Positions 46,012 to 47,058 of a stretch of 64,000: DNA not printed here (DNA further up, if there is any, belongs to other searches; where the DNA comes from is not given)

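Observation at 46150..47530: Low-GC two-gene module with an Rx4H HEPN-like protein: candidate abortive-infection / toxin-antitoxin system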

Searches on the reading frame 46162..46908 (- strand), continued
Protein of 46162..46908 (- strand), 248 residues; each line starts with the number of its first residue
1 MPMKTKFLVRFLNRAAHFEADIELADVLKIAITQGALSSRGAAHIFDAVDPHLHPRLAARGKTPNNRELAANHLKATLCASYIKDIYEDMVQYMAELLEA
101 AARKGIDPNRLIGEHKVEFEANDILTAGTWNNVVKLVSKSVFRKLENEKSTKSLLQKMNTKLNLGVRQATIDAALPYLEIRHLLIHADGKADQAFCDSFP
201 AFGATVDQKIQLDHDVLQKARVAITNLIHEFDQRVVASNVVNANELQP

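Call 49: find_encoding_contigs(protein=P0061, flank=6000, max_places=1)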
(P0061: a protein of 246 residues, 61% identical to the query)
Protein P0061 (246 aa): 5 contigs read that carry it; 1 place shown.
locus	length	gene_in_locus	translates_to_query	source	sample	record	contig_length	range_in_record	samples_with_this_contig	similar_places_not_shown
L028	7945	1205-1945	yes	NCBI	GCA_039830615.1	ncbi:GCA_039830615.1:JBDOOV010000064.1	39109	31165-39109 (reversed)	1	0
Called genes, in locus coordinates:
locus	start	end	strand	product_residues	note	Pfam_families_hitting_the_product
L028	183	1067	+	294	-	PF08867:FRG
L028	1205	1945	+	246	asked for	-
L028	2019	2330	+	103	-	-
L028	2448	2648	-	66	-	PF08845:SymE_toxin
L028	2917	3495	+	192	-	-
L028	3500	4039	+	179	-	PF13521:AAA_28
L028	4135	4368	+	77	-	PF22180:RH3_dom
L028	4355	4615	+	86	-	PF05016:ParE_toxin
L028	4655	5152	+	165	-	PF05163:DinB, PF04978:MST (weak), PF12867:DinB_2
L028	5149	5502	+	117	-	PF12680:SnoaL_2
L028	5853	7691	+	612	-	-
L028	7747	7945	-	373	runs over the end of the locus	PF12796:Ank_2, PF13637:Ank_4 (faint), PF13857:Ank_5 (faint), PF00023:Ank (faint), PF13606:Ank_3 (faint)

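Call 50: find_encoding_contigs(protein=P0036, flank=6000, max_places=1)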
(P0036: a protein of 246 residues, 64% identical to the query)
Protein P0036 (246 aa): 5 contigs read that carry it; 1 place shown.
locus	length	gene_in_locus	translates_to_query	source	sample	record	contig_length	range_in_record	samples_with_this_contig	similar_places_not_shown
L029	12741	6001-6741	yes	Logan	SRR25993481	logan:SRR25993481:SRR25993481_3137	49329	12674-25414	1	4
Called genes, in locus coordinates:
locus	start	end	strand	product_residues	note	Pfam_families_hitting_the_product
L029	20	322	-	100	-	PF13560:HTH_31, PF12844:HTH_19 (weak), PF01381:HTH_3, PF13443:HTH_26 (weak)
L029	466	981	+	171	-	PF18143:HAD_SAK_2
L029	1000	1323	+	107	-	-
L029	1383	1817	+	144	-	-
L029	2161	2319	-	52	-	-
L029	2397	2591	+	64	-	-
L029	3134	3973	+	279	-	-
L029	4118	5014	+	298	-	-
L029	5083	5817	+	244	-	-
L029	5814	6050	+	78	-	-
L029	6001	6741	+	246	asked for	-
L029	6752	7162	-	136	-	-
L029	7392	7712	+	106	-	-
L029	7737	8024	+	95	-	-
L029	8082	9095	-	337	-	PF01636:APH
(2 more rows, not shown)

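Call 51: find_encoding_contigs(protein=P0117, flank=6000, max_places=1)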
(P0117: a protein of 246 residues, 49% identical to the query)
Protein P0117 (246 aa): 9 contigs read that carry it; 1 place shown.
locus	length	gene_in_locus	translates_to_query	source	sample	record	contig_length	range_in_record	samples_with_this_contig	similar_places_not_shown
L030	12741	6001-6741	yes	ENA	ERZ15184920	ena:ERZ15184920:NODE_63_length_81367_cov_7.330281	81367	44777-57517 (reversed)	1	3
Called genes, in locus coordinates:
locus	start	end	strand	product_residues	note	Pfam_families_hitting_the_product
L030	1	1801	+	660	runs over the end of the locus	PF00115:COX1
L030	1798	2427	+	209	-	PF00510:COX3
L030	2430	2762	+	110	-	PF03626:COX4_pro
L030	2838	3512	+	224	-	PF02630:SCO1-SenC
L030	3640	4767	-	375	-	PF00561:Abhydrolase_1, PF12146:Hydrolase_4 (faint)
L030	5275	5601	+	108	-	PF11196:DUF2834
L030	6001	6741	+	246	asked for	-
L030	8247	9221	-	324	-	PF01965:DJ-1_PfpI (weak), PF12833:HTH_18, PF00165:HTH_AraC (weak)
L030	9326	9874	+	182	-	PF00857:Isochorismatase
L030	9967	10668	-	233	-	-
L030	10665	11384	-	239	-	PF15648:Tox-REase-5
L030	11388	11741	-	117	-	-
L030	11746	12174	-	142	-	PF13503:DUF4123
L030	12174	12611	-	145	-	PF05488:PAAR_motif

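Call 60: list_cluster_members(proteins=[P0087, P0061, P0001, P0121])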
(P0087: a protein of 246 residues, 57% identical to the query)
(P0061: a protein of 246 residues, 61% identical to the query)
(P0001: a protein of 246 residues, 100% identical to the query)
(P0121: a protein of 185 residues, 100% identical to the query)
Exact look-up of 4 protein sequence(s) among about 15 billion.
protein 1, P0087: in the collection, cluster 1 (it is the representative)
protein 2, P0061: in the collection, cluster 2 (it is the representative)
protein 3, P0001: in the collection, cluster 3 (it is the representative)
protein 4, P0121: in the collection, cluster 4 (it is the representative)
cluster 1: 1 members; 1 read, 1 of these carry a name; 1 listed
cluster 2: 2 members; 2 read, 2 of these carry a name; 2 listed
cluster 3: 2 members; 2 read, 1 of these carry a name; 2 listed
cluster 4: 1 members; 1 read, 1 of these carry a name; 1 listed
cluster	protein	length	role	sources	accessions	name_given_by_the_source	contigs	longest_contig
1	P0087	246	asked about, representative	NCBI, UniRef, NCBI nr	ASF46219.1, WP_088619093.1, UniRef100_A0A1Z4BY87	hypothetical protein [Methylovulum psychrotolerans] | RiboL-PSP-HEPN domain-containing protein n=1 Tax=Methylovulum psychrotolerans ...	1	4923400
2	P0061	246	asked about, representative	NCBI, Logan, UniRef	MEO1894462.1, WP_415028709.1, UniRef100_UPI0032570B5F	hypothetical protein [Alloalcanivorax venustensis] | hypothetical protein n=1 Tax=Alloalcanivorax venustensis TaxID=172371 RepID=UPI0032570B5F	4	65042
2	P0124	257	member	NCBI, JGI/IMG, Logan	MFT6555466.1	MAG: ribosomal protein L22 [Alloalcanivorax venustensis] | ribosomal protein L22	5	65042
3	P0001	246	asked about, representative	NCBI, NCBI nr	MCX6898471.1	MAG: hypothetical protein NT105_07205 [Verrucomicrobia bacterium] | hypothetical protein [Verrucomicrobiota bacterium]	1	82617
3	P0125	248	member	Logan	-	-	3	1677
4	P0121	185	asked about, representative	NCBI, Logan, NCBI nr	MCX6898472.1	MAG: hypothetical protein NT105_07210 [Verrucomicrobia bacterium] | hypothetical protein [Verrucomicrobiota bacterium]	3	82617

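Call 61: search_protein_families(library=pfam, proteins=[P0087, window:46162-46902:-, P0099, P0117, P0120], max_evalue=10)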
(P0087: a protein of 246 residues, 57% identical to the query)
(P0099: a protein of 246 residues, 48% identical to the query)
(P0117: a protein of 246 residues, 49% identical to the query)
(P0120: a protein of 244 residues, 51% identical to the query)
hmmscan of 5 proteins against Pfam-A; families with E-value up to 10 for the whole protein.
P0087 (246 aa): 1 family
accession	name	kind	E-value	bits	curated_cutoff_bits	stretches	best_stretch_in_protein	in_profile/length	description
PF00808.29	CBFD_NFYB_HMF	-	0.12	13.1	21.4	1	206-242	13-49/65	Histone-like transcription factor (CBF/NF-Y) and archaeal histone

window:46162-46902:- (246 aa): 0 families

P0099 (246 aa): 1 family
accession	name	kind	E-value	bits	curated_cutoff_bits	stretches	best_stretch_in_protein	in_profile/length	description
PF04784.19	DUF547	-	0.15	12.5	27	1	112-173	34-95/125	Protein of unknown function, DUF547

P0117 (246 aa): 2 families
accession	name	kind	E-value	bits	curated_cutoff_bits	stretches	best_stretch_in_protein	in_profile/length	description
PF20077.4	CcmD_alt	-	0.07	13.6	23.5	1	9-27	9-27/61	CcmD family protein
PF04023.20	FeoA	-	0.085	13.4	23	1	184-211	13-42/74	FeoA domain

P0120 (244 aa): 1 family
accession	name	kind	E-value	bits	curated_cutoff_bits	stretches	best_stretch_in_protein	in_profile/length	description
PF19121.6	DUF5805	-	0.19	12.6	28.5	1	112-144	12-47/67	Family of unknown function (DUF5805)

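Call 62: search_dna_similar(query=window:46162-46902:-, collection=plasmids, mode=protein, max_evalue=0.001, max_rows=20)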
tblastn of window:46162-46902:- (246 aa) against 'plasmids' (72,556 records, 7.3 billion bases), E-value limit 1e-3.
No match.

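Call 63: search_dna_similar(query=window:46162-46902:-, collection=phages, mode=protein, max_evalue=0.001, max_rows=20)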
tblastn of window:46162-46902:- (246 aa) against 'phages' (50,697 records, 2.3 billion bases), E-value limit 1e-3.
No match.

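Call 74: find_related_loci(query=A1, collection=metagenome_contigs, flank=6000)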
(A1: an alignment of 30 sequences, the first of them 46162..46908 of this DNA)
Query A1 (248 aa) in metagenome_contigs; peptide patterns used: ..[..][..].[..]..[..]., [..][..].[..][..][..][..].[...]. (x = any residue, [..] = any of these).
239 stretches matched a pattern; 42 encode a relative of the query (tblastn E <= 1e-3); 42 distinct loci.
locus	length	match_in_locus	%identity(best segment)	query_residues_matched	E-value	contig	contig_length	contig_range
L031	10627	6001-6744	70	1-248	6e-119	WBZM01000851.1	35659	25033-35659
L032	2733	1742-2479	70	3-248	1e-120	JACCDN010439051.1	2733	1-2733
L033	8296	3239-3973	67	3-247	1e-113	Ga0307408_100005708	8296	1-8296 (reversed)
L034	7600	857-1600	65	1-248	5e-107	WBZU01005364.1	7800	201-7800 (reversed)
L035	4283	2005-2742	65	3-248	1e-107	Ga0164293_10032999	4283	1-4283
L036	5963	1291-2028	65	3-248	7e-107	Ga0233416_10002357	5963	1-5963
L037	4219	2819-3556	65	3-248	4e-107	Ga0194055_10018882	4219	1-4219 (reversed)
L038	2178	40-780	58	1-247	5e-100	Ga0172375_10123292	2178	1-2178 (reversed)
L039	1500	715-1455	58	1-247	2e-102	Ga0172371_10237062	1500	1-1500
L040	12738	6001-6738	59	3-248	1e-95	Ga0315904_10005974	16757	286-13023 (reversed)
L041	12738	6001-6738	56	3-248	5e-94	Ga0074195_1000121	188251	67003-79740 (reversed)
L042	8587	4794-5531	55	3-248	7e-94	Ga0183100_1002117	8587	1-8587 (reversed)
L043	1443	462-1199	48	3-248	2e-90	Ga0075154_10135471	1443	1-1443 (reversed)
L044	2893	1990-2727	49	3-248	3e-84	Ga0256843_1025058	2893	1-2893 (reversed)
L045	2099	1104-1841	47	3-248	1e-84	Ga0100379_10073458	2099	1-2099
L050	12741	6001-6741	47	1-247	1e-78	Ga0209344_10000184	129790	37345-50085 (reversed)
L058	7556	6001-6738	43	3-248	3e-69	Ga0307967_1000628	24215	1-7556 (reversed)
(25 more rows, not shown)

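Call 78: search_protein_families(library=padloc, proteins=[L031:4272-5774:+, L035:461-1894:+, L058:4828-5781:+, L044:1169-1879:+, L032:895-1653:+, L050:4985-5944:+, L011:3185-5080:+, L005:4955-7552:+, L009:1381-2754:+, L007:6939-7898:+], max_evalue=0.0001)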
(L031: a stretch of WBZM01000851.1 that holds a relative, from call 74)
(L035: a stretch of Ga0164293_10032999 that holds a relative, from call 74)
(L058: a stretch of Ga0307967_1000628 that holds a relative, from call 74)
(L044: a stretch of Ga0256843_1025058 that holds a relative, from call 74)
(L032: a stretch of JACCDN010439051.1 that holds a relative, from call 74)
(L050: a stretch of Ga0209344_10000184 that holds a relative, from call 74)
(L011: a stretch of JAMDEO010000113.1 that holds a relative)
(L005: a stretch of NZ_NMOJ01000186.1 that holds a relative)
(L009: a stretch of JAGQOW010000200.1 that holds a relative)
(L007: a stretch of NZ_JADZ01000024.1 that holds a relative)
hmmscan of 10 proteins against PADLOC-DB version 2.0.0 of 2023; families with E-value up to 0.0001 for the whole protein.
L031:4272-5774:+ (500 aa): 2 families
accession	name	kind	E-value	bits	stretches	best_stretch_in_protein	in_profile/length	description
PDLC05049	PDC-S59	-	4.2e-13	47.1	1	73-269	138-331/428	-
PDLC05062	PDC-S66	-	6.1e-12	43.6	1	351-448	146-243/282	-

L035:461-1894:+ (477 aa): 0 families

L058:4828-5781:+ (317 aa): 0 families

L044:1169-1879:+ (236 aa): 0 families

L032:895-1653:+ (252 aa): 0 families

L050:4985-5944:+ (319 aa): 10 families
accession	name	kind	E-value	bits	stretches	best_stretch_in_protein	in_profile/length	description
PDLC04018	PD-Lambda-5_B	-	7.4e-127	420.6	1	8-290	3-284/291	-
PDLC03358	MTase_II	-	1.2e-103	344.5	1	9-283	4-279/301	Type II methyltransferase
PDLC04019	PD-Lambda-5_B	-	3.5e-74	246.3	1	9-169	3-163/167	-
PDLC03247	MTase_II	-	1.7e-32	110.8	1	11-284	4-272/282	Type II methyltransferase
PDLC03717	oMTase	-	6.1e-20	69.8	1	11-275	4-264/285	orphan methyltransferase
PDLC03294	MTase_II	-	3.6e-17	60.9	1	11-272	6-266/272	Type II methyltransferase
PDLC03735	oMTase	-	5.2e-15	53.6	1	13-253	11-254/284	orphan methyltransferase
PDLC03253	MTase_II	-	8.9e-11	40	1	34-270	24-244/253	Type II methyltransferase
PDLC03349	MTase_II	-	9.1e-06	22.9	0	12-91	8-83/374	Type II methyltransferase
PDLC03729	oMTase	-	2.3e-05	22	1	12-252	7-240/275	orphan methyltransferase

L011:3185-5080:+ (631 aa): 1 family
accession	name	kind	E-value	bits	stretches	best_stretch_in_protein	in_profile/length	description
PDLC05014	PDC-S41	-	3.7e-141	469.6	1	15-614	6-628/657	-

L005:4955-7552:+ (865 aa): 19 families
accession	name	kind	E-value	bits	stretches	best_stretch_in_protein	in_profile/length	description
PDLC04893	PDC-S06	-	0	1124.3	1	12-864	6-860/862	-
PDLC04891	PDC-S06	-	1.5e-141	471.5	1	13-863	6-856/858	-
PDLC04888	PDC-S06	-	5.7e-58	194.8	1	76-860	75-849/851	-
PDLC04892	PDC-S06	-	2.4e-51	173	1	18-687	13-675/843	-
PDLC04135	mad3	-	2.9e-18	64.6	1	88-699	7-337/374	mads_3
PDLC03859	LmuB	-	3e-13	47.9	1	349-698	317-597/611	-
PDLC04895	PDC-S06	-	4.1e-10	36.8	1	621-702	559-642/784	-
PDLC04886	PDC-S06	-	1.1e-09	35.7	1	624-687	499-573/727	-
PDLC02980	AriA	-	1.2e-09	36.6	0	543-691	166-304/304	-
PDLC04887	PDC-S06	-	3.3e-09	33.9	1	624-703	547-632/790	-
PDLC04898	PDC-S06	-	7.7e-09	32.4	1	623-690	532-611/752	-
PDLC04896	PDC-S06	-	1.3e-08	31.9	1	443-695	333-574/732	-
PDLC04897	PDC-S06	-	3.2e-07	27.3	0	624-685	507-577/727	-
PDLC02335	AbiLi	-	3.7e-07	27.5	1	107-691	78-242/326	AbiLi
PDLC04894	PDC-S06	-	1.2e-06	25.3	0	108-134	31-57/740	-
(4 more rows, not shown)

L009:1381-2754:+ (457 aa): 9 families
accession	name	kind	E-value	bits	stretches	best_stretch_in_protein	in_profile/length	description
PDLC05005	PDC-S35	-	2.4e-33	114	1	320-437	123-237/264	-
PDLC05004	PDC-S35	-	2e-28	97.7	1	319-439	123-241/265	-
PDLC05007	PDC-S35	-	2.9e-26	90.8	1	319-433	137-248/278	-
PDLC05006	PDC-S35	-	3.9e-23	80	1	319-444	86-212/231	-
PDLC05003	PDC-S35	-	1.1e-22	78.8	1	318-455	92-229/245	-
PDLC00729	Effector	-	1.2e-13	49.2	1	373-449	61-136/310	TIR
PDLC00731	Effector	-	2e-12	44.7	1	365-454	204-294/306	TIR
PDLC00732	Effector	-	2.8e-10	37.6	1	368-437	203-272/301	TIR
PDLC02371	PycTIR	-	1.3e-09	35.8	1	354-454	189-278/288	-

L007:6939-7898:+ (319 aa): 0 families

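Call 79: search_protein_families(library=pfam, proteins=[L031:4272-5774:+, L035:461-1894:+, L058:4828-5781:+, L044:1169-1879:+, L032:895-1653:+, L050:4985-5944:+, L006:764-1393:+, L034:33-758:+, L028:183-1067:+], max_evalue=0.001)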
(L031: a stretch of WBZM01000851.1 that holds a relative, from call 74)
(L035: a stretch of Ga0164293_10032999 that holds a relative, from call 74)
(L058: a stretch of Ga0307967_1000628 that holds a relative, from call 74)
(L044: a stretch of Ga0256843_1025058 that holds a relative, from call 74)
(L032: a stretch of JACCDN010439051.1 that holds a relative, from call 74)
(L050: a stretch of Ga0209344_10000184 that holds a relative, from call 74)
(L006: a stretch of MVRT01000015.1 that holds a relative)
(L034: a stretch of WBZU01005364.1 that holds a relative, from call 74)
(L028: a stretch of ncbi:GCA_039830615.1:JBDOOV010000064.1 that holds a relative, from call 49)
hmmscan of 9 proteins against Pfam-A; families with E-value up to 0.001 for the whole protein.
L031:4272-5774:+ (500 aa): 4 families
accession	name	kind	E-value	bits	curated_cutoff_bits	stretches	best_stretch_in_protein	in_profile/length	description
PF13676.11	TIR_2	-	1.9e-09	38.5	28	1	356-461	1-105/122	TIR domain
PF13401.12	AAA_22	-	1.9e-05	25.4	27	0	77-132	73-126/130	AAA domain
PF13191.12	AAA_16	-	0.00023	22.1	32.6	0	32-62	17-51/167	AAA ATPase domain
PF00004.35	AAA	-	0.00076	20.4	21.2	0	39-132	2-110/131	ATPase family associated with various cellular activities (AAA)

L035:461-1894:+ (477 aa): 0 families

L058:4828-5781:+ (317 aa): 0 families

L044:1169-1879:+ (236 aa): 0 families

L032:895-1653:+ (252 aa): 1 family
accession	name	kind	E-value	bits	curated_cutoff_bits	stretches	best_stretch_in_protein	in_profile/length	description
PF04471.18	Mrr_cat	-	1.3e-10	41.9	21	1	9-111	5-104/115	Restriction endonuclease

L050:4985-5944:+ (319 aa): 1 family
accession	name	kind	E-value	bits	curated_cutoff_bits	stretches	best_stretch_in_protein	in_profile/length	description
PF02086.21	MethyltransfD12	-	1.4e-15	58.1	22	1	15-251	1-241/253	D12 class N6 adenine-specific DNA methyltransferase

L006:764-1393:+ (209 aa): 0 families

L034:33-758:+ (241 aa): 0 families

L028:183-1067:+ (294 aa): 1 family
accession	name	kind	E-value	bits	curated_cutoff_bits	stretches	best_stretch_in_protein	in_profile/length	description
PF08867.16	FRG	-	1.6e-20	74.2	25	1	33-136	3-92/94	FRG domain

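Call 89: fold_search(model_id=the predicted structure, library=pdb)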
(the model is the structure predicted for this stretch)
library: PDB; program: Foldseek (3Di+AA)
matches with E <= 10: 294; with E <= 0.001: 0
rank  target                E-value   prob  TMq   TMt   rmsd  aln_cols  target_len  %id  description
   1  5mkk_A                4.8e-01  0.18  0.21  0.10  24.6       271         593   12  Crystal structure of the heterodimeric ABC transporter TmrAB, a homolog of the antigen translocation complex TAP (released 2017-01-18)
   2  9ryf_A                5.8e-01  0.16  0.21  0.11  24.3       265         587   14  Heterodimeric ABC exporter TmrAB (wild type) in ATP-bound outward-facing occluded conformation in the absence of Mg2+ (released 2026-04-08)
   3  5m4y_C                6.3e-01  0.15  0.16  0.21  16.8       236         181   11  Crystal structure of the Sec3/Sso2 complex at 2.20 angstrom resolution (released 2017-02-08)
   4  6bpp_B                6.6e-01  0.13  0.19  0.10  24.4       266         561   13  E. coli MsbA in complex with LPS and inhibitor G092 (released 2018-05-02)
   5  8oyy_A                7.3e-01  0.21  0.26  0.27  17.7       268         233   15  De novo designed soluble GPCR-like fold GLF_32 (released 2023-10-18)
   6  6rai_A                7.3e-01  0.16  0.22  0.11  24.6       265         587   14  Heterodimeric ABC exporter TmrAB in ATP-bound outward-facing occluded conformation (released 2019-07-31)
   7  9kzw_A                7.3e-01  0.08  0.15  0.12  22.4       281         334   11  structure of hZnT1 in apo state (released 2025-09-24)
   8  2z6e_D                8.3e-01  0.06  0.14  0.10  23.1       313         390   13  Crystal Structure of Human DAAM1 FH2 (released 2008-05-27)
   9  6rah_A                9.1e-01  0.08  0.16  0.08  23.2       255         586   14  Heterodimeric ABC exporter TmrAB in ATP-bound outward-facing open conformation (released 2019-07-31)
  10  1fio                  1.0e+00  0.09  0.16  0.17  18.3       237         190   13  CRYSTAL STRUCTURE OF YEAST T-SNARE PROTEIN SSO1 (released 2000-10-11)
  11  8yu7_A                1.1e+00  0.08  0.18  0.16  22.3       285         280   14  Cryo-EM structure of CXCR4 tetramer (released 2025-03-05)
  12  5oen_B                1.1e+00  0.14  0.20  0.26  12.9       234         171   12  Crystal Structure of STAT2 in complex with IRF9 (released 2018-01-24)
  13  9rcv_E                1.1e+00  0.08  0.17  0.08  22.9       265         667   12  Structure of the Human Peptide-Loading Complex Arrested by HCMV US6 (released 2025-12-03)
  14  2z6e_C                1.1e+00  0.06  0.14  0.10  23.7       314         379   14  Crystal Structure of Human DAAM1 FH2 (released 2008-05-27)
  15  5dv3_A                1.3e+00  0.07  0.16  0.16  22.9       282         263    9  Human PPARgamma ligand binding dmain complexed with SB1405 in a covalent bonded form (released 2016-09-21)
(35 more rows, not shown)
